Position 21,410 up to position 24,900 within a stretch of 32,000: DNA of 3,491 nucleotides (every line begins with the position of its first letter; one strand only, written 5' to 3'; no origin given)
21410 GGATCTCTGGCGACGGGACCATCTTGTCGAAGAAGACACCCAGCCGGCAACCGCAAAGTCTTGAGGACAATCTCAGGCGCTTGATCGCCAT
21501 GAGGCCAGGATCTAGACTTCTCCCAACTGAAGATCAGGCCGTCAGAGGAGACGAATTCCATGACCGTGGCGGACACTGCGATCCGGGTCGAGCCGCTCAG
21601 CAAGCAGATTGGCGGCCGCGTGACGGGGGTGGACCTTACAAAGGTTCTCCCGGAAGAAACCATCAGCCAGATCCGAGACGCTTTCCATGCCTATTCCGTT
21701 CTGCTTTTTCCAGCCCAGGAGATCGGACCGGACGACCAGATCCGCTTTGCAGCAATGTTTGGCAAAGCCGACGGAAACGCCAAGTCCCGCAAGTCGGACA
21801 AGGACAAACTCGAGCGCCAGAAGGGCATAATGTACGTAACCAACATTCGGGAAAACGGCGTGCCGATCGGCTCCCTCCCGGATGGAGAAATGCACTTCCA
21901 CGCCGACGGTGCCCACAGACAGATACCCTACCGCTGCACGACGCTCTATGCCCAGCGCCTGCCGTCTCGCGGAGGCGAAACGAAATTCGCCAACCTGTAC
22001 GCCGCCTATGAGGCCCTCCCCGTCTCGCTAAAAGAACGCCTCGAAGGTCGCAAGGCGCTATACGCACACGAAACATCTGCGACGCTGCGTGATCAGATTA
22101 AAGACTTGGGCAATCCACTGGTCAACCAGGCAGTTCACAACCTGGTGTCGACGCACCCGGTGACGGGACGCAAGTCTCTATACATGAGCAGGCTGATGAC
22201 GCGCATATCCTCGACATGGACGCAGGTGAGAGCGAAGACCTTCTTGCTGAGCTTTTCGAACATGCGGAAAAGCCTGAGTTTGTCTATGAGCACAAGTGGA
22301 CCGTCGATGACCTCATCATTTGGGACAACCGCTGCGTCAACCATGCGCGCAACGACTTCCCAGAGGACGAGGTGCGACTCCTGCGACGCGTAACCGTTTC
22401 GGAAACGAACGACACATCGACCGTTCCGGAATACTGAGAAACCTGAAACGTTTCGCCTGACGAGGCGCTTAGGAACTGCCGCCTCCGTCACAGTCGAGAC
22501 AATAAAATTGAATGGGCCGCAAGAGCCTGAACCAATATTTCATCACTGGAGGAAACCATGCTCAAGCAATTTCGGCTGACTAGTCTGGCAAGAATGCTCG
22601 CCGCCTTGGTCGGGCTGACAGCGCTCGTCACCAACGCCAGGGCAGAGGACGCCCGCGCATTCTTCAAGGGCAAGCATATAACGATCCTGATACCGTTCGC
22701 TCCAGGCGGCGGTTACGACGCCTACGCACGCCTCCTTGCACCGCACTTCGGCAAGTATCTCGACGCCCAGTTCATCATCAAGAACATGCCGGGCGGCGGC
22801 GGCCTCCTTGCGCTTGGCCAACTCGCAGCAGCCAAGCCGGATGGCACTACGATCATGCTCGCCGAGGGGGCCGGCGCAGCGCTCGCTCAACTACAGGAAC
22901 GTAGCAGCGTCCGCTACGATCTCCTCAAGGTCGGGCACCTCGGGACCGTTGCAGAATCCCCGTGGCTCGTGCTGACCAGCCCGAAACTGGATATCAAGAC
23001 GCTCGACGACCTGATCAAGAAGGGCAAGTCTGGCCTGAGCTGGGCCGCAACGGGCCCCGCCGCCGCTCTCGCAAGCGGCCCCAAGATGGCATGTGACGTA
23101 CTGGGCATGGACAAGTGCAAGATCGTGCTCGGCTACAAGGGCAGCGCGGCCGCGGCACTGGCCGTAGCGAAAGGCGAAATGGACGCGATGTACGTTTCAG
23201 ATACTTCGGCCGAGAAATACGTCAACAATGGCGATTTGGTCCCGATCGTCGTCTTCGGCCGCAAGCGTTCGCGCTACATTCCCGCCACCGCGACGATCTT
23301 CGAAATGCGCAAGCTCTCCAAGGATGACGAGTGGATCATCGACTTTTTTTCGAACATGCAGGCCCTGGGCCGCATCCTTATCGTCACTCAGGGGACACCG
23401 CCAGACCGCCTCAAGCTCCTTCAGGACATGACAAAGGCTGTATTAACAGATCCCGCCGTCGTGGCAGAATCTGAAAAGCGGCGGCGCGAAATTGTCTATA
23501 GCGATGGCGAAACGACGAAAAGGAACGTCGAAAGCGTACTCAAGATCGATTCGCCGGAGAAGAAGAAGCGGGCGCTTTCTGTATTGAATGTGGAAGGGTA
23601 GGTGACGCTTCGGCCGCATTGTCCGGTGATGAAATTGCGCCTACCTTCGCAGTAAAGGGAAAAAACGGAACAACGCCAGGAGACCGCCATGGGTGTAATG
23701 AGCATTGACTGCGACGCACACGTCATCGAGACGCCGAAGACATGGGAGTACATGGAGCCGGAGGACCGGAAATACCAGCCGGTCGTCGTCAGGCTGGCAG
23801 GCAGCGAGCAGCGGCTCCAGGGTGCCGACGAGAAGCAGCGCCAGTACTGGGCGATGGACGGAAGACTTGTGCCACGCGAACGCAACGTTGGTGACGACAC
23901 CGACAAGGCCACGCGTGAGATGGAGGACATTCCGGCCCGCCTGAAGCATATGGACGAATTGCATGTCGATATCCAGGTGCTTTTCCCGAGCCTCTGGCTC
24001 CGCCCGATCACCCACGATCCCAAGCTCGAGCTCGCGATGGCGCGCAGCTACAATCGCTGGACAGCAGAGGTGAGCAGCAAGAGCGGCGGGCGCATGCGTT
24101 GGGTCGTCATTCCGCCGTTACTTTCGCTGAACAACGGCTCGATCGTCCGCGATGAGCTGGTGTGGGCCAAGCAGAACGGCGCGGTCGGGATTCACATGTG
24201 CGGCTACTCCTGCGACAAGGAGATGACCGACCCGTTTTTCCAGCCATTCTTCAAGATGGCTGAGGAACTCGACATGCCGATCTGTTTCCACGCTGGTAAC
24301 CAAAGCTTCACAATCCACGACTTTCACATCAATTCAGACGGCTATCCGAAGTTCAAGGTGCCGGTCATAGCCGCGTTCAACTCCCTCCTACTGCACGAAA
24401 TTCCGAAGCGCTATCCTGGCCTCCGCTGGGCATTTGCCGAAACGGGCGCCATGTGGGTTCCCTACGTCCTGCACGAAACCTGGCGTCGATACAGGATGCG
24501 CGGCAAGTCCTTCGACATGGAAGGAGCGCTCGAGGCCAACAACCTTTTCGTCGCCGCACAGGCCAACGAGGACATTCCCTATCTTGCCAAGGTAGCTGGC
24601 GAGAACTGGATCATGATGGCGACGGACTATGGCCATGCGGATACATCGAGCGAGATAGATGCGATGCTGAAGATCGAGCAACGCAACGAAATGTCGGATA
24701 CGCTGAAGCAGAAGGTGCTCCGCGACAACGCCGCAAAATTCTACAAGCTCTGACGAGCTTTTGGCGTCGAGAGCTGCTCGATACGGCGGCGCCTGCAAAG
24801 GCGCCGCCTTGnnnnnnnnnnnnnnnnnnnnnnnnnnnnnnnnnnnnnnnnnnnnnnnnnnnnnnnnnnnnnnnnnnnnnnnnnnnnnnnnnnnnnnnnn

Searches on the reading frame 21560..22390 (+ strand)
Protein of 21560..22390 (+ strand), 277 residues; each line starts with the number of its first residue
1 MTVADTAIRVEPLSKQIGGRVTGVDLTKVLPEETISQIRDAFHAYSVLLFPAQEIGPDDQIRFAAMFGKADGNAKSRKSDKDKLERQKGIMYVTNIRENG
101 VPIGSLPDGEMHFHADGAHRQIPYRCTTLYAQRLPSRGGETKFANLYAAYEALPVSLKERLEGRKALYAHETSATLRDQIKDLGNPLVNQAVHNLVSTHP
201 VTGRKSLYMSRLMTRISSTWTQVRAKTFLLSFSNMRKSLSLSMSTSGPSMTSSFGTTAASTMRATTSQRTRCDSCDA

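Call 10: search_protein_families(library=pfam, proteins=[window:21560-22390:+], max_evalue=0.001)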
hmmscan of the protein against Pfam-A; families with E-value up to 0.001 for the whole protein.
window:21560-22390:+ (277 aa): 1 family
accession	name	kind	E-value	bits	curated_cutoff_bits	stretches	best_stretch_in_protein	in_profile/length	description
PF02668.22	TauD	-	8.2e-32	111.6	27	1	10-216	2-205/267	Taurine catabolism dioxygenase TauD, TfdA family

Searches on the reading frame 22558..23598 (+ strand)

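Call 10: search_protein_families(library=pfam, proteins=[window:22558-23598:+], max_evalue=0.001)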
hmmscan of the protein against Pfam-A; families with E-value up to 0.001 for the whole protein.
window:22558-23598:+ (347 aa): 1 family
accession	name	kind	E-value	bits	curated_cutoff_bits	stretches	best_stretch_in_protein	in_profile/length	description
PF03401.19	TctC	-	4.4e-22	79.3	27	1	57-325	2-259/274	Tripartite tricarboxylate transporter family receptor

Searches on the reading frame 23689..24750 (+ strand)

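Call 10: search_protein_families(library=pfam, proteins=[window:23689-24750:+], max_evalue=0.001)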
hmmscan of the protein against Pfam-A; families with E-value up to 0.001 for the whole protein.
window:23689-24750:+ (354 aa): 1 family
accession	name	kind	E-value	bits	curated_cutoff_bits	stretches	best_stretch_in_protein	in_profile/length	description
PF04909.20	Amidohydro_2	-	4.9e-19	69.6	26.4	1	6-354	1-289/289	Amidohydrolase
